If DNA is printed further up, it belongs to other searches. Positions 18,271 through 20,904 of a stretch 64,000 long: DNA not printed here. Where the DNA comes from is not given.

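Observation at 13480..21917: Proline-oxidation operon wired to Hdr/MvhD/GltD-type modules: candidate electron-bifurcating or confurcating L-proline dehydrogenase supercomplex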

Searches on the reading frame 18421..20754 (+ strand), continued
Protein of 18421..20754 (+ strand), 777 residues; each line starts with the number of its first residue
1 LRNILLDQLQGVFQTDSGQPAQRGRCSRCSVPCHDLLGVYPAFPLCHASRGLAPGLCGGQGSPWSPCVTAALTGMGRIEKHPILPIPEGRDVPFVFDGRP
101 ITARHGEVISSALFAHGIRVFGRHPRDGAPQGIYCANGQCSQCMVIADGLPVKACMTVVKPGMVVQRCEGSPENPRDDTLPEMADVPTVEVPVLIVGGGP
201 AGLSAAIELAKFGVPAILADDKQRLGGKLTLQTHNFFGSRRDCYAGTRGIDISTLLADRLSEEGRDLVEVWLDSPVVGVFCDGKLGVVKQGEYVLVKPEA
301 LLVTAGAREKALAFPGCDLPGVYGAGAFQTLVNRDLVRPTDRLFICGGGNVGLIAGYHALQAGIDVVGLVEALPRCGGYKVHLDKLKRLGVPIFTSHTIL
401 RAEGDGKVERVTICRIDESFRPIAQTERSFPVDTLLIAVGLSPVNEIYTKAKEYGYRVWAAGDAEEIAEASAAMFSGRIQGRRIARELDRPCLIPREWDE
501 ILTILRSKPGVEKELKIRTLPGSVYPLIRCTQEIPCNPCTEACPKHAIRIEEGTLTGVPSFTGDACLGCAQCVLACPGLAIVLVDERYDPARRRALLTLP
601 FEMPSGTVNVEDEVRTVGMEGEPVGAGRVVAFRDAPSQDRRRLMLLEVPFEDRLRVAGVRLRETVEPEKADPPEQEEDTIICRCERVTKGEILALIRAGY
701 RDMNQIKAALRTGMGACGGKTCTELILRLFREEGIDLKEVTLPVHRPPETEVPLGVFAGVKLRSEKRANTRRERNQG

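Call 38: search_protein_families(library=pfam, proteins=[L022:3450-3944:+, L022:3941-5803:+, L022:5745-6584:+, L022:6581-8482:+, L022:8464-8811:+, L022:8804-9949:+, L045:3706-6048:+, L040:5977-7719:+, L040:7790-8218:+, L085:8927-9910:+], max_evalue=0.00001)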
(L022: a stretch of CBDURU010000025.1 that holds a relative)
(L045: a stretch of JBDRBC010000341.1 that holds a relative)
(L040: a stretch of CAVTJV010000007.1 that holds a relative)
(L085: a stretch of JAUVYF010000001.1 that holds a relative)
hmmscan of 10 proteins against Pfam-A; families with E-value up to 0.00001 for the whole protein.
L022:3450-3944:+ (164 aa): 1 family
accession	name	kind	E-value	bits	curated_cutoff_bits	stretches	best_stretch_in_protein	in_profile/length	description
PF01257.25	2Fe-2S_thioredx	-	2.3e-47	160.9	24.8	1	14-156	2-144/145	Thioredoxin-like [2Fe-2S] ferredoxin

L022:3941-5803:+ (620 aa): 7 families
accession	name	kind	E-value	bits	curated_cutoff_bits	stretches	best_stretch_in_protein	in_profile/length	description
PF01512.22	Complex1_51K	-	3.5e-42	144.3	31.2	1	178-349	1-149/150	Nuo51 FMN-binding domain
PF10589.14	NADH_4Fe-4S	-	5.7e-31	106.7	23.5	1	460-544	1-85/85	NADH-ubiquinone oxidoreductase-F iron-sulfur binding region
PF00037.32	Fer4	-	6.8e-10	38.8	21.1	1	562-583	2-23/24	4Fe-4S binding domain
PF01257.25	2Fe-2S_thioredx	-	5.8e-08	33.1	24.8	1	19-100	62-143/145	Thioredoxin-like [2Fe-2S] ferredoxin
PF12837.12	Fer4_6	-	5.1e-07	29.8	25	0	563-582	4-23/24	4Fe-4S binding domain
PF13187.11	Fer4_9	-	3.7e-06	27.3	27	1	567-612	1-51/52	4Fe-4S dicluster domain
PF13237.11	Fer4_10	-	5.7e-06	26.6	25.5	1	563-608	4-52/53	4Fe-4S dicluster domain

L022:5745-6584:+ (279 aa): 8 families
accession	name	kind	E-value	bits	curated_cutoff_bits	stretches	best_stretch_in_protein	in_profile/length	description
PF13510.11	Fer2_4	-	3.5e-14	53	22.8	1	21-97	3-80/82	2Fe-2S iron-sulfur cluster binding domain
PF12838.12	Fer4_7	-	4e-09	37.2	27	1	146-201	2-52/52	4Fe-4S dicluster domain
PF00037.32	Fer4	-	1.4e-07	31.5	21.1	1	183-201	4-22/24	4Fe-4S binding domain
PF13187.11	Fer4_9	-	3.6e-07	30.5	27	0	187-244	2-40/52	4Fe-4S dicluster domain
PF14697.11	Fer4_21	-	1.9e-06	28.3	35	0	144-204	6-59/59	4Fe-4S dicluster domain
PF13237.11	Fer4_10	-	1.9e-06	28.1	25.5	0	182-210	4-36/53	4Fe-4S dicluster domain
PF00111.32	Fer2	-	6.3e-06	26.5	21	1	25-75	2-50/77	2Fe-2S iron-sulfur cluster binding domain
PF12797.12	Fer4_2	-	8.7e-06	25.8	24.5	1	181-199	4-22/22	4Fe-4S binding domain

L022:6581-8482:+ (633 aa): 11 families
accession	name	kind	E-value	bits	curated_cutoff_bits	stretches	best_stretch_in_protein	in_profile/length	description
PF07992.20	Pyr_redox_2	-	4.5e-25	89.1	26.1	1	121-420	2-289/291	Pyridine nucleotide-disulphide oxidoreductase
PF14691.11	Fer4_20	-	2.7e-19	69.5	25.8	1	26-105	29-111/113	Dihydroprymidine dehydrogenase domain II, 4Fe-4S cluster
PF13450.12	NAD_binding_8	-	6.2e-11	42.9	21.9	1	124-159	1-36/68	NAD(P)-binding Rossmann-like domain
PF01266.30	DAO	-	1.5e-09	38.3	27.9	1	121-156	1-37/353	FAD dependent oxidoreductase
PF00890.30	FAD_binding_2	-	5.3e-08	32.9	20.4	0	122-156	2-36/414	FAD binding domain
PF13187.11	Fer4_9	-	5.4e-08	33.2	27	0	564-614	1-52/52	4Fe-4S dicluster domain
PF12831.13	FAD_oxidored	-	6.8e-08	32.7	27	1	122-162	2-42/416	FAD dependent oxidoreductase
PF12838.12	Fer4_7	-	1.3e-07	32.4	27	0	564-613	1-52/52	4Fe-4S dicluster domain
PF00070.33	Pyr_redox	-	3.7e-07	31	22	0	121-155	1-35/82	Pyridine nucleotide-disulphide oxidoreductase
PF01262.27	AlaDh_PNT_C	-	4.7e-06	26.6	23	0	119-153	28-62/214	Alanine dehydrogenase/PNT, C-terminal domain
PF03486.20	HI0933_like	-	8.7e-06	25.8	50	0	121-155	2-36/244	HI0933-like protein Rossmann domain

L022:8464-8811:+ (115 aa): 1 family
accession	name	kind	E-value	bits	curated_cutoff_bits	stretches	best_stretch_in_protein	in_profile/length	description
PF02662.21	FlpD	-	1.7e-10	41.4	22.3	1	39-109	27-97/123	Methyl-viologen-reducing hydrogenase, delta subunit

L022:8804-9949:+ (381 aa): 0 families

L045:3706-6048:+ (780 aa): 12 families
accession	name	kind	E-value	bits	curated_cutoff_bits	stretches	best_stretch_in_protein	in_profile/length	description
PF12838.12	Fer4_7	-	2e-16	60.6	27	2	380-428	2-52/52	4Fe-4S dicluster domain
PF13510.11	Fer2_4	-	1.1e-14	54.7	22.8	1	169-250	2-81/82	2Fe-2S iron-sulfur cluster binding domain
PF13187.11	Fer4_9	-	1.1e-13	51.4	27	2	380-429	2-52/52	4Fe-4S dicluster domain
PF14697.11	Fer4_21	-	1.6e-13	51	35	1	295-350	6-55/59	4Fe-4S dicluster domain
PF13237.11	Fer4_10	-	7.8e-13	48.6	25.5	1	375-425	4-53/53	4Fe-4S dicluster domain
PF00037.32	Fer4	-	1.6e-12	47.1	21.1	1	409-430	3-24/24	4Fe-4S binding domain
PF02662.21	FlpD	-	3.4e-11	43.7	22.3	1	468-543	29-104/123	Methyl-viologen-reducing hydrogenase, delta subunit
PF13183.11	Fer4_8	-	7.2e-10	39.7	27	0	294-350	2-67/68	4Fe-4S dicluster domain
PF12797.12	Fer4_2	-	3.5e-08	33.3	24.5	0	377-391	7-21/22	4Fe-4S binding domain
PF12837.12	Fer4_6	-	1.5e-07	31.5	25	0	375-391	4-20/24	4Fe-4S binding domain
PF13534.11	Fer4_17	-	3.1e-07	31.3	22.2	0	290-308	39-57/61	4Fe-4S dicluster domain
PF13484.11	Fer4_16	-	6.3e-07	30.5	30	0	413-431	1-19/66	4Fe-4S double cluster binding domain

L040:5977-7719:+ (580 aa): 2 families
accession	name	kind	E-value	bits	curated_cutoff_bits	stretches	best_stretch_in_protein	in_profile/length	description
PF00501.34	AMP-binding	-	4.8e-57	193.9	29.9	1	41-405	4-383/384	AMP-binding enzyme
PF13193.12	AMP-binding_C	-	1.7e-24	87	24.5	1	457-535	1-76/76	AMP-binding enzyme C-terminal domain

L040:7790-8218:+ (142 aa): 0 families

L085:8927-9910:+ (327 aa): 3 families
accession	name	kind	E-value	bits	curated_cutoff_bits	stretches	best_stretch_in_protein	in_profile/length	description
PF05544.16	Pro_racemase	-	5.4e-90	302.2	27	1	9-318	1-324/325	Proline racemase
PF02567.21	PhzC-PhzF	-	3e-08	33.9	27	1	66-154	42-130/281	Phenazine biosynthesis-like protein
PF01678.24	DAP_epimerase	-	4.4e-06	27.2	34.7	0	80-133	57-111/121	Diaminopimelate epimerase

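Call 50: find_homologous_proteins(query=window:18643-20754:+, max_evalue=1e-30)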
Query window:18643-20754:+ (703 aa): 7727 proteins with E <= 1e-30 among 8000 candidates; the best 120 are listed.
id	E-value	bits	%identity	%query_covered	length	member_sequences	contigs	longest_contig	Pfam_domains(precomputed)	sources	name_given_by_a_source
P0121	0.0e+0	1598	100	100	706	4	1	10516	PF13510.12,PF13450.13,PF00890.31,PF07992.21,PF00070.34,PF04324.21,PF12838.13,PF13187.12,PF01494.26,PF12831.14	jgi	-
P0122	0.0e+0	1296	80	100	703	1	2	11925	PF13510.12,PF07992.21,PF00070.34,PF04324.21,PF01494.26,PF12831.14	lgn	-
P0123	0.0e+0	1226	77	98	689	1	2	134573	PF13510.12,PF13450.13,PF07992.21,PF00070.34,PF04324.21,PF01494.26,PF12831.14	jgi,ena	-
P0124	0.0e+0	1220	77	98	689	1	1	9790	PF13510.12,PF13450.13,PF07992.21,PF00070.34,PF04324.21,PF12838.13,PF13187.12,PF01494.26,PF12831.14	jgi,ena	-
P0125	0.0e+0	1213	77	98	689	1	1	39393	PF13450.13,PF07992.21,PF00070.34,PF04324.21,PF03486.21,PF12838.13,PF01494.26,PF12831.14,PF13510.12,PF00037.33,PF25160.2,PF13187.12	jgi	jgi:NADPH-dependent 2,4-dienoyl-CoA reductase/sulfur reductase-like enzyme/ferredoxin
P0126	0.0e+0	1200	76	98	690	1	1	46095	PF13510.12,PF07992.21,PF04324.21,PF12831.14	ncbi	-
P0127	0.0e+0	1178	74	98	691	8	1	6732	PF13510.12,PF13450.13,PF07992.21,PF04324.21,PF01494.26,PF12831.14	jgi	jgi:sarcosine oxidase subunit alpha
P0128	0.0e+0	1157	72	98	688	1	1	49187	PF13510.12,PF13450.13,PF07992.21,PF00070.34,PF04324.21,PF03486.21,PF01494.26,PF12831.14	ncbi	-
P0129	0.0e+0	1149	72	98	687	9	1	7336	PF13510.12,PF13450.13,PF07992.21,PF00070.34,PF04324.21,PF03486.21,PF25160.2,PF01494.26,PF12831.14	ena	-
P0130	0.0e+0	1145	72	98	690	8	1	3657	PF13510.12,PF13450.13,PF07992.21,PF00070.34,PF04324.21,PF03486.21,PF01494.26,PF12831.14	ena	-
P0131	0.0e+0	1144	73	96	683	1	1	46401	PF13510.12,PF13450.13,PF07992.21,PF04324.21,PF12831.14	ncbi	-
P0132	0.0e+0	1141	71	97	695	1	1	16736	PF13450.13,PF07992.21,PF00070.34,PF04324.21,PF03486.21,PF01134.29,PF01494.26,PF12831.14,PF01266.31,PF13510.12,PF00890.31,PF25160.2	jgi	-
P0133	0.0e+0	1136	72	98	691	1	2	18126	PF13510.12,PF13450.13,PF00890.31,PF07992.21,PF00070.34,PF04324.21,PF03486.21,PF12838.13,PF25160.2,PF01494.26,PF12831.14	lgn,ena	-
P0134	0.0e+0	1133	70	98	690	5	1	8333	PF13510.12,PF07992.21,PF04324.21,PF12838.13,PF25160.2,PF12831.14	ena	-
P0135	0.0e+0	1129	72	98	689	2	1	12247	PF13510.12,PF13450.13,PF07992.21,PF00070.34,PF04324.21,PF00037.33,PF12838.13,PF25160.2,PF13187.12,PF01494.26,PF12831.14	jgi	jgi:sarcosine oxidase subunit alpha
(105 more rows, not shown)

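Call 62: predict_structure(alignment_id=A3)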
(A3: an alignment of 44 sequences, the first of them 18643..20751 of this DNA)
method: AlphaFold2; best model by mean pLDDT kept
length: 703 residues; sequences in the alignment: 44
mean_pLDDT: 88.4   pTM: 0.88
mean pLDDT of the five models: 88.4, 87.7, 85.9, 82.3, 81.0
residues with pLDDT >= 90: 429; 70-90: 231; 50-70: 28; < 50: 15
segments of 3 or more residues with pLDDT < 50: 689-703
pLDDT, mean of each block of 10 residues (from residue 1): 87 89 96 93 92 89 78 89 93 83 73 95 95 96 92 80 85 90 92 91 90 91 97 81 91 88 92 92 93 95 93 95 95 94 92 95 81 88 93 83 96 95 88 85 81 93 91 84 87 93 94 96 95 94 95 96 87 97 91 78 86 94 95 86 78 92 91 65 69 35 35
secondary structure, 60 per line:
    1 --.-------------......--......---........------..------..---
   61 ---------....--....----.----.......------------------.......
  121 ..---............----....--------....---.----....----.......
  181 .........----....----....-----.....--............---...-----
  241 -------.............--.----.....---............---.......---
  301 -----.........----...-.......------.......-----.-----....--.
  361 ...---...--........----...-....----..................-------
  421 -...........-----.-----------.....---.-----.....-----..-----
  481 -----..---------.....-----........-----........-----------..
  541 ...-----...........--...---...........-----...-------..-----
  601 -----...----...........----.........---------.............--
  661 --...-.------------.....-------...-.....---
elements in order (helices of 4 or more, strands of 3 or more residues): E17-22 E25-30 H35-41 E70-73 E76-79 E89-95 E114-122 H126-137 E142-145 H154-157 H166-169 H175-189 E194-197 E202-205 E211-215 E218-229 E233-235 E248-250 H251-260 E268-272 H276-287 E291-297 H306-314 E319-321 E323-329 E336-342 E354-357 E360-363 E367-369 H372-379 E384-386 H388-391 H396-413 H422-432 E450-454 H464-468 H497-501 E507-511 E520-527 E539-543 E549-559 E568-575 E584-586 E606-608 H615-623 H629-636 H646-658 H680-684 H696-700
